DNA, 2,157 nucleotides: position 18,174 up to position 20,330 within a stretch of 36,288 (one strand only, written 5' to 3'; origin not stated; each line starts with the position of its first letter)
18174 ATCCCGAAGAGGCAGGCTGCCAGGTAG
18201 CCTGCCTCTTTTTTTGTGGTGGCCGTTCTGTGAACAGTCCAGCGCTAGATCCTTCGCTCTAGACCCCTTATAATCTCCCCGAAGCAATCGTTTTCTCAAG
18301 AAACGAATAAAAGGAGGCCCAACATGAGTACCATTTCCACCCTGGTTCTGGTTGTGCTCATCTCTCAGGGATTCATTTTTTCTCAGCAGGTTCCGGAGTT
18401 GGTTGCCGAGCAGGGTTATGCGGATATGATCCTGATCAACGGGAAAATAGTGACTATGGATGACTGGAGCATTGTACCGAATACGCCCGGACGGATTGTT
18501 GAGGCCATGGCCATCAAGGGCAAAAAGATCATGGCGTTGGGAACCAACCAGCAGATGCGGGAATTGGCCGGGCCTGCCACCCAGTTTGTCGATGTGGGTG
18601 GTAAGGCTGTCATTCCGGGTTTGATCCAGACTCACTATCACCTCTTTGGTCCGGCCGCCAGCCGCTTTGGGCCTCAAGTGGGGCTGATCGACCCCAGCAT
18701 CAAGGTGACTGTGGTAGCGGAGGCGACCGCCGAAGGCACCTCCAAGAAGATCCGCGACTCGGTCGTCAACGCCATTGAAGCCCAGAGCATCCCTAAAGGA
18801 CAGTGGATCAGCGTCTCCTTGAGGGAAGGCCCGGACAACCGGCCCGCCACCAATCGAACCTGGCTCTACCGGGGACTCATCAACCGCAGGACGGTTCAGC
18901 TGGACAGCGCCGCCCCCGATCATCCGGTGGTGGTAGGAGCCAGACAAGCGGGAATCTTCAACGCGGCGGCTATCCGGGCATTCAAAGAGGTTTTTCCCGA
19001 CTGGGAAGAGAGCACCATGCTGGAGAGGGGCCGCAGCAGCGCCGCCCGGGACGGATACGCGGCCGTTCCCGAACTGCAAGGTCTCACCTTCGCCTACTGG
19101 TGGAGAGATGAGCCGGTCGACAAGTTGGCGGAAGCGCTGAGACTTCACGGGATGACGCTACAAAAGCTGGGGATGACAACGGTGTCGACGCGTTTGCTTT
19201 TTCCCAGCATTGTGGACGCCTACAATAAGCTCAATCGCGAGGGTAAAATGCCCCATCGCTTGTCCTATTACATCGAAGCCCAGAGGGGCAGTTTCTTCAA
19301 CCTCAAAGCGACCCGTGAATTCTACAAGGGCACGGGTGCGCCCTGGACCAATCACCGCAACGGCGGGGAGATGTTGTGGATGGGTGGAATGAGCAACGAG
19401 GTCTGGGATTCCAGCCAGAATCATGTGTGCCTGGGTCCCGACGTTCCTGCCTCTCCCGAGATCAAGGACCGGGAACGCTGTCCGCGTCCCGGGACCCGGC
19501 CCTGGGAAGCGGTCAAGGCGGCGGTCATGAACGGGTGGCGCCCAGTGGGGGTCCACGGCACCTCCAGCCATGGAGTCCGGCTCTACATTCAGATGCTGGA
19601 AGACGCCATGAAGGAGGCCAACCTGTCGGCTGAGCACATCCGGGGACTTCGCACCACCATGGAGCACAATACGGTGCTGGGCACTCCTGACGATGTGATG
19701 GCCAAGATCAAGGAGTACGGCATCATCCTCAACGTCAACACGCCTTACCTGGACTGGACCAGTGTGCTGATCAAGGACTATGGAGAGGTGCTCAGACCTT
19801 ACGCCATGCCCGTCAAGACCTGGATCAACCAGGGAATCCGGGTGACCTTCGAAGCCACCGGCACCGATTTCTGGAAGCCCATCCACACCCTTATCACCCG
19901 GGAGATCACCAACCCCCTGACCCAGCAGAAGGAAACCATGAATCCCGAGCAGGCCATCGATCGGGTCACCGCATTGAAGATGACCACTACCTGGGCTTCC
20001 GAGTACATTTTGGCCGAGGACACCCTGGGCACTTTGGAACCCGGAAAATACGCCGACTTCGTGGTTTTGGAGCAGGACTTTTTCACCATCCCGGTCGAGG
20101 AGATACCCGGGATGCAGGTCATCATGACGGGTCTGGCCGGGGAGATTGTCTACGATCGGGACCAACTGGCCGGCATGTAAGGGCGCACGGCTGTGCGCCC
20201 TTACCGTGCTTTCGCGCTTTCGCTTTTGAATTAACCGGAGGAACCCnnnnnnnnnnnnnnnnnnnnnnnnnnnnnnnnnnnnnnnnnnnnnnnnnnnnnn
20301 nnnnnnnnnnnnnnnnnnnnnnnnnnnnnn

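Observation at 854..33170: Nine exported amidohydrolase paralogs plus a relic in 36 kb, organised with receptors and redox proteins like a PUL-type extracytoplasmic catabolic locus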

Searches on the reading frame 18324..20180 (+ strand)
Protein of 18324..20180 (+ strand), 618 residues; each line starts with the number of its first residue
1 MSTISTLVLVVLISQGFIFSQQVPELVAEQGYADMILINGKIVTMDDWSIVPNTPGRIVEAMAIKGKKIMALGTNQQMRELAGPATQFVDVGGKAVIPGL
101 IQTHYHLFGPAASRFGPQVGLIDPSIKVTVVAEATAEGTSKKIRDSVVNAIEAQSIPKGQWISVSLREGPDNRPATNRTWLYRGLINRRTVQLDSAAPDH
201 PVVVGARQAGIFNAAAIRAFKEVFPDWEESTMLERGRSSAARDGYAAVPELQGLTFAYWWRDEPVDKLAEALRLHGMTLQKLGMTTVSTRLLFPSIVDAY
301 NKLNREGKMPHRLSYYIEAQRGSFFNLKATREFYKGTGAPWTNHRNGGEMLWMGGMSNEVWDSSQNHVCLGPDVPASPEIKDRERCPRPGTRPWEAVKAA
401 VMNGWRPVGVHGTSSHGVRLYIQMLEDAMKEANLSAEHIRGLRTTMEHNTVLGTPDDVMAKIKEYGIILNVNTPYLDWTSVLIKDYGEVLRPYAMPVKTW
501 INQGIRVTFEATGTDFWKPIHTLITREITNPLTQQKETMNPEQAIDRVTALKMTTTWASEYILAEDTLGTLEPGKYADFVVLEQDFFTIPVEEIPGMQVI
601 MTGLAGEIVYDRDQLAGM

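Call 3: search_protein_families(library=pfam, proteins=[window:18324-20180:+], max_evalue=0.01)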
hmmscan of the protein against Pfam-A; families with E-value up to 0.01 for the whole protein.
window:18324-20180:+ (618 aa): 2 families
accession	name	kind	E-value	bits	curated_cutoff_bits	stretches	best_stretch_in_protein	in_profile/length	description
PF07969.17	Amidohydro_3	-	2.6e-33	116.7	29.7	1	87-610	1-472/472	Amidohydrolase family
PF01979.26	Amidohydro_1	-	2e-12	47.5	25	1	428-609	182-345/345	Amidohydrolase family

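Call 7: search_protein_families(library=ncbifam, proteins=[window:18324-20180:+], max_evalue=0.001)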
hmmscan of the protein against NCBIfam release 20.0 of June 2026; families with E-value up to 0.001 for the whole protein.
window:18324-20180:+ (618 aa): 21 families
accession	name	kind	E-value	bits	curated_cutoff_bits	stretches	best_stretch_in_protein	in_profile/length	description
NF006056.0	PRK08204.1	subfamily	1.5e-12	47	391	2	35-108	5-68/449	hypothetical protein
NF005557.0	PRK07228.1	equivalog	1.3e-10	40.6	522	1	35-107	3-65/445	5'-deoxyadenosine deaminase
NF006055.0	PRK08203.1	equivalog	2.7e-10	39.4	532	1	60-109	27-73/455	8-oxoguanine deaminase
NF051886.1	XaaProDiPepCaul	equivalog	8.6e-10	38.2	500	1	55-135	12-92/398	Xaa-Pro dipeptidase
TIGR03314.1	Se_ssnA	subfamily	3.2e-08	32.8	455.5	1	36-109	2-69/441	putative selenium metabolism protein SsnA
TIGR01224.1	hutI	equivalog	4.6e-08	32.3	298.15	1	61-107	5-49/377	imidazolonepropionase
NF006549.0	PRK09045.1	equivalog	8.7e-08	31.2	540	0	535-584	331-380/444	TRZ/ATZ family hydrolase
NF005540.0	PRK07203.1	equivalog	1.1e-07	30.9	444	1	35-109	2-70/444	putative aminohydrolase SsnA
NF006689.0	PRK09237.1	equivalog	3.2e-07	29.2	371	1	61-116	24-75/383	amidohydrolase/deacetylase family metallohydrolase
NF006679.0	PRK09228.1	subfamily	3.8e-07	29.2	351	0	61-107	33-79/433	guanine deaminase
TIGR02967.1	guan_deamin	equivalog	1.4e-06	27.5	375.4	0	542-585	320-363/401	guanine deaminase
NF004701.0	PRK06038.1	equivalog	3.1e-06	26.1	609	0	33-107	4-66/432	N-ethylammeline chlorohydrolase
TIGR03178.1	allantoinase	equivalog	7e-06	25.1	357.85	1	56-111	14-64/441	allantoinase AllB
TIGR01178.1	ade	equivalog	2.6e-05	22.9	472.5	0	56-107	16-59/552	adenine deaminase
NF011990.0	PRK15446.2-6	subfamily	4e-05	22.5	233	0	57-104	15-63/390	alpha-D-ribose 1-methylphosphonate 5-triphosphate diphosphatase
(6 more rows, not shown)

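Call 11: search_solved_structures(query=window:18324-20180:+, max_evalue=0.001, show_alignments=1)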
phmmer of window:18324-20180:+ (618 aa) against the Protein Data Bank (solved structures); distinct sequences matched with E-value up to 0.001: 10.
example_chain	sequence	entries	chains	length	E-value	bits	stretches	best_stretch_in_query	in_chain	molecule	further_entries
4l9x_A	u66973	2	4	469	9.5e-06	27.5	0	36-119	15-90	Triazine hydrolase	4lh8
5hmd_A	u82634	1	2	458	1.2e-05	27.2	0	62-119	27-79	Triazine hydrolase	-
5hme_A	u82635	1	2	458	1.2e-05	27.2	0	62-119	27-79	Triazine hydrolase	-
5hmf_A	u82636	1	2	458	1.2e-05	27.2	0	62-119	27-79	Triazine hydrolase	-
7ww2_A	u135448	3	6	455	2.1e-05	26.3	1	61-110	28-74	8-oxoguanine deaminase | Hydroxydechloroatrazine ethylaminohydrolase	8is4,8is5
3ls9_A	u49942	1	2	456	2.2e-05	26.3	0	495-606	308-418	Triazine hydrolase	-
3lsb_A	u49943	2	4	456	2.2e-05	26.3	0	495-606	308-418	Triazine hydrolase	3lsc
3icj_A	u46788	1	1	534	9.8e-05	24.1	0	445-602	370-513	uncharacterized metal-dependent hydrolase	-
3hpa_A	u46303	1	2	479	0.0001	24.1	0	62-109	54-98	AMIDOHYDROLASE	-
3ggm_A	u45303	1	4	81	0.00046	21.9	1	33-108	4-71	uncharacterized protein BT9727_2919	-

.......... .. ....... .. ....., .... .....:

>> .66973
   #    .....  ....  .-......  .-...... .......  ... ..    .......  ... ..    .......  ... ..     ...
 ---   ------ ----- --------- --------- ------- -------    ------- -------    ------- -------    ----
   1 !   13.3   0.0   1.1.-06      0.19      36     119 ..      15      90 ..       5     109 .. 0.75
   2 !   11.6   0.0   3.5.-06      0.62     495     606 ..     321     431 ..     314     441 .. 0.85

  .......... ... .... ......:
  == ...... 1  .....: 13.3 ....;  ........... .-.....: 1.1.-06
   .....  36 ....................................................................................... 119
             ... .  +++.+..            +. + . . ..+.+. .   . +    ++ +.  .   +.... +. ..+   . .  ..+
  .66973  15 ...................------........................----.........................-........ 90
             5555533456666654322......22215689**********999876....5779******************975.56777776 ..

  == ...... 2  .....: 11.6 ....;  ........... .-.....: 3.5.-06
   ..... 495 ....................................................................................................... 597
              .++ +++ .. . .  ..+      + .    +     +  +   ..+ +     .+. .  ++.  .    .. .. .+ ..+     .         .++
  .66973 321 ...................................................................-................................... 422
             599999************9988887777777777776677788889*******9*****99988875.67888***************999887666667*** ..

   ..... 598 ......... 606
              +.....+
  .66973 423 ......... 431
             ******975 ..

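Call 13: find_encoding_contigs(protein=window:18324-20180:+, flank=10000, max_places=6)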
Protein window:18324-20180:+ (618 aa): no gene with exactly this product is on record in the collection.

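Call 14: find_homologous_proteins(query=window:18324-20180:+, max_evalue=0.00001)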
Query window:18324-20180:+ (618 aa): 461 proteins with E <= 0.00001 among 8000 candidates; the best 120 are listed.
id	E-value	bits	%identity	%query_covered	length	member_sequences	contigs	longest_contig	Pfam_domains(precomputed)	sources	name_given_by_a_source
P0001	0.0e+0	1421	100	100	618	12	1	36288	PF07969.18,PF01979.27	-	-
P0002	0.0e+0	1332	92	100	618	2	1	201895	PF07969.18,PF01979.27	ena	-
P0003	0.0e+0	1330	92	100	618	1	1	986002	PF07969.18,PF01979.27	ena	-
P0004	0.0e+0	1329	92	100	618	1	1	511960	PF07969.18,PF01979.27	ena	-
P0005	0.0e+0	1277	89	97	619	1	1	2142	PF07969.18,PF01979.27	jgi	-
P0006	0.0e+0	1270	89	98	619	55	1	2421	PF07969.18,PF01979.27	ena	-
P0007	0.0e+0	1143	90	87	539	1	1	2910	PF07969.18,PF01979.27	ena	-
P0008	0.0e+0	1077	75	97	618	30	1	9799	PF07969.18,PF01979.27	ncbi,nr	ncbi:MAG: amidohydrolase family protein [Acidobacteria bacterium]|nr:amidohydrolase family protein [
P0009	0.0e+0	1073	74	98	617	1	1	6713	PF07969.18,PF01979.27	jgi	-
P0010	0.0e+0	1066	74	97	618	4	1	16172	PF07969.18,PF01979.27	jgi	jgi:predicted amidohydrolase YtcJ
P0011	0.0e+0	1063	74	100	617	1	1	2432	PF07969.18,PF01979.27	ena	-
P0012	0.0e+0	1062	74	100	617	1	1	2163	PF07969.18,PF01979.27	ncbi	-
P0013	0.0e+0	1061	75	97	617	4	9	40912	PF07969.18,PF01979.27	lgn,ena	-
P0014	0.0e+0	1060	73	100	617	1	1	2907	PF07969.18,PF01979.27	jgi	jgi:predicted amidohydrolase YtcJ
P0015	0.0e+0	1060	73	100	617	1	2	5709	PF07969.18,PF01979.27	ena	-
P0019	0.0e+0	1052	73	98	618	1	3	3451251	PF07969.18,PF01979.27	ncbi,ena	-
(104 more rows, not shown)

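Call 15: find_encoding_contigs(protein=P0003, flank=10000, max_places=3)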
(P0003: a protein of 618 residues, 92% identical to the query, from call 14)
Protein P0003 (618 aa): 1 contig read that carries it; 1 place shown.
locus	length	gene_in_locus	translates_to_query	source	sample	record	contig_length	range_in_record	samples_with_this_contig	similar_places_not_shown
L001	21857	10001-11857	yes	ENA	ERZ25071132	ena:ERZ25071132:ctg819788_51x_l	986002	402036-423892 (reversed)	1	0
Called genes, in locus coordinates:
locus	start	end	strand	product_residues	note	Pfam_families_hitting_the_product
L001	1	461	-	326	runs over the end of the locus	PF13428:TPR_14 (faint), PF13181:TPR_8 (faint)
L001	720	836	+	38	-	-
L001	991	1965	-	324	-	-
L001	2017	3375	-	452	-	PF05598:DUF772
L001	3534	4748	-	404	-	PF00872:Transposase_mut, PF10551:MULE (weak)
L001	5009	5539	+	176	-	PF04909:Amidohydro_2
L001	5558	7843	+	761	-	PF00069:Pkinase, PF01636:APH (faint), PF07714:PK_Tyr_Ser-Thr, PF03109:ABC1, PF13432:TPR_16 (faint), PF13428:TPR_14 (faint), PF13431:TPR_17 (faint), PF13414:TPR_11 (weak), +5 more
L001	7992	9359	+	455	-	-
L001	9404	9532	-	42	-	-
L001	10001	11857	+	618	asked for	PF07969:Amidohydro_3, PF01979:Amidohydro_1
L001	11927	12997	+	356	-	PF00795:CN_hydrolase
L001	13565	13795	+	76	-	-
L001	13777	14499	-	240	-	PF13610:DDE_Tnp_IS240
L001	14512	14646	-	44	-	-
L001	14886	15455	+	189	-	PF00561:Abhydrolase_1, PF12697:Abhydrolase_6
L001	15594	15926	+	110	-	PF00069:Pkinase, PF07714:PK_Tyr_Ser-Thr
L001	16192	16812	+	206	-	PF00440:TetR_N, PF16925:TetR_C_13, PF21993:TetR_C_13_2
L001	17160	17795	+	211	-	PF00106:adh_short, PF13561:adh_short_C2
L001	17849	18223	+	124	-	PF12893:Lumazine_bd_2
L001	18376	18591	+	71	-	-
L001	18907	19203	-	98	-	-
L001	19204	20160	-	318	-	PF26549:Tricorn_N, PF26550:Tricorn_2nd (weak), PF26549:Tricorn_N, PF07676:PD40 (weak)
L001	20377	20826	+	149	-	PF01713:Smr (weak)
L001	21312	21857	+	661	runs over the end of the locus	PF01979:Amidohydro_1 (faint), PF07969:Amidohydro_3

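Call 16: find_encoding_contigs(protein=P0019, flank=10000, max_places=3)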
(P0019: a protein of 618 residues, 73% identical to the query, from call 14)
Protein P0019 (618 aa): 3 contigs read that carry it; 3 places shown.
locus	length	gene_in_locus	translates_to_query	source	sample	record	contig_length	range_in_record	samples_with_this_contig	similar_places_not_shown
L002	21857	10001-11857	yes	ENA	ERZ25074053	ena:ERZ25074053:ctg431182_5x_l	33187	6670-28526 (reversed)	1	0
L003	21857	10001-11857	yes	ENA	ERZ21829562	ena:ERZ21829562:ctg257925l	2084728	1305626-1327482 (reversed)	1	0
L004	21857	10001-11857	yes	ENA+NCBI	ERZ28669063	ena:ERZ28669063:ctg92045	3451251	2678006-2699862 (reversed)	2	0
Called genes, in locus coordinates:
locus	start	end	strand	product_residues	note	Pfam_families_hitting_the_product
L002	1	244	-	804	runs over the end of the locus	PF01315:Ald_Xan_dh_C, PF02738:MoCoBD_1, PF20256:MoCoBD_2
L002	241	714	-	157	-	PF01799:Fer2_2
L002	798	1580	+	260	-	PF12146:Hydrolase_4, PF12697:Abhydrolase_6, PF00561:Abhydrolase_1, PF00975:Thioesterase, PF08386:Abhydrolase_4 (faint), PF03096:Ndr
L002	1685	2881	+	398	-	PF02646:RmuC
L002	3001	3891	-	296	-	PF02899:Phage_int_SAM_1, PF13495:Phage_int_SAM_4 (weak), PF00589:Phage_integrase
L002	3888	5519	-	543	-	PF03023:MurJ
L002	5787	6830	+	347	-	PF04613:LpxD, PF25084:LbH_EIF2B (weak), PF25087:GMPPB_C, PF00132:Hexapep (weak), PF24894:Hexapep_GlmU (faint), PF00132:Hexapep (weak)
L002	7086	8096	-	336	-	PF01979:Amidohydro_1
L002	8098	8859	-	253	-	-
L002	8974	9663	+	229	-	PF04298:Zn_peptidase_2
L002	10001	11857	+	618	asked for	PF07969:Amidohydro_3, PF01979:Amidohydro_1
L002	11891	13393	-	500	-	PF01977:UbiD, PF20696:UbiD_C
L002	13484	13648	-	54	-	-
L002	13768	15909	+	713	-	PF01804:Penicil_amidase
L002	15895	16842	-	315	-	PF00501:AMP-binding, PF13193:AMP-binding_C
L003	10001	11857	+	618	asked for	PF07969:Amidohydro_3, PF01979:Amidohydro_1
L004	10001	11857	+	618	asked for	PF07969:Amidohydro_3, PF01979:Amidohydro_1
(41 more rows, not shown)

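Call 22: find_related_loci(query=A2, collection=genome_contigs, flank=10000)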
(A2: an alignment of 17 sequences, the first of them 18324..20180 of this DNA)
Query A2 (618 aa) in genome_contigs; peptide patterns used: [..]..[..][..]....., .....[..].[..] (x = any residue, [..] = any of these).
475 stretches matched a pattern; 371 encode a relative of the query (tblastn E <= 1e-3); the best 80 are kept; 76 distinct loci.
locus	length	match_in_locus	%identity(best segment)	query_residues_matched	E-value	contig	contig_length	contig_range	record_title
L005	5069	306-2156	98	1-617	0e+0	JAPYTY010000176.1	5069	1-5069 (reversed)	MAG: Acidobacteriota bacterium isolate PW8.concoct.193_sub PW8_18799_length_5069_cov_7.470483, whole genome shotgun sequ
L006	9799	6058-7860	75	16-617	0e+0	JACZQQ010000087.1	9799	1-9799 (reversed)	MAG: Acidobacteria bacterium isolate B4D1T1 B4D1T1_NODE2048, whole genome shotgun sequence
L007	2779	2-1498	91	118-616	0e+0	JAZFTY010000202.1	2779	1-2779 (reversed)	MAG: Acidobacteriota bacterium isolate BS2bin.44 BS2bin.44_202, whole genome shotgun sequence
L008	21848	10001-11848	71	1-617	0e+0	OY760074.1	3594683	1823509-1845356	MAG: Acidobacteriota bacterium isolate e8b00ceb-3b51-4674-b3e1-58c3ce2e7457 genome assembly, chromosome: 1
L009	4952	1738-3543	74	15-617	0e+0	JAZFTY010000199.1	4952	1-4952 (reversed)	MAG: Acidobacteriota bacterium isolate BS2bin.44 BS2bin.44_199, whole genome shotgun sequence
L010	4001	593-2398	73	15-617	0e+0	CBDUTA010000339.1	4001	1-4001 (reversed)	MAG TPA_asm: uncultured bacterium isolate SRR22302374_binner23_Refined_47 genome assembly, contig: ERZ26661914.24045, wh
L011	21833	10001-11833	74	6-617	0e+0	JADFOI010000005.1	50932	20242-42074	MAG: Acidobacteria bacterium isolate B68T1B8 B68T1B8_NODE870, whole genome shotgun sequence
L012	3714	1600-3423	66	6-617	0e+0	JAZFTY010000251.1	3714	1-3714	MAG: Acidobacteriota bacterium isolate BS2bin.44 BS2bin.44_251, whole genome shotgun sequence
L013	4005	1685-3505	66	2-611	0e+0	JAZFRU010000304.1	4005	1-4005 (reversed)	MAG: Acidobacteriota bacterium isolate BS1bin.18 BS1bin.18_304, whole genome shotgun sequence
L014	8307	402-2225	65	6-617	0e+0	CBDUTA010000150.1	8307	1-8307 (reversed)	MAG TPA_asm: uncultured bacterium isolate SRR22302374_binner23_Refined_47 genome assembly, contig: ERZ26661914.6777, who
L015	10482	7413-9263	62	3-617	0e+0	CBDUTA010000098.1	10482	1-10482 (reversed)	MAG TPA_asm: uncultured bacterium isolate SRR22302374_binner23_Refined_47 genome assembly, contig: ERZ26661914.4566, who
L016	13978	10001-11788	66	19-617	0e+0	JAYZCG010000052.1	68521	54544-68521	MAG: Acidobacteriota bacterium isolate XB_MAG1224 DB_MAG1224_0052, whole genome shotgun sequence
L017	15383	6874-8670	89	19-617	0e+0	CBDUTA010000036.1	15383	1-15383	MAG TPA_asm: uncultured bacterium isolate SRR22302374_binner23_Refined_47 genome assembly, contig: ERZ26661914.2307, who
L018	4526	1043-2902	64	1-616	0e+0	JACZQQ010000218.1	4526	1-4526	MAG: Acidobacteria bacterium isolate B4D1T1 B4D1T1_NODE8294, whole genome shotgun sequence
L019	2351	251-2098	63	1-615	0e+0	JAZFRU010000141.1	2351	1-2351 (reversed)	MAG: Acidobacteriota bacterium isolate BS1bin.18 BS1bin.18_141, whole genome shotgun sequence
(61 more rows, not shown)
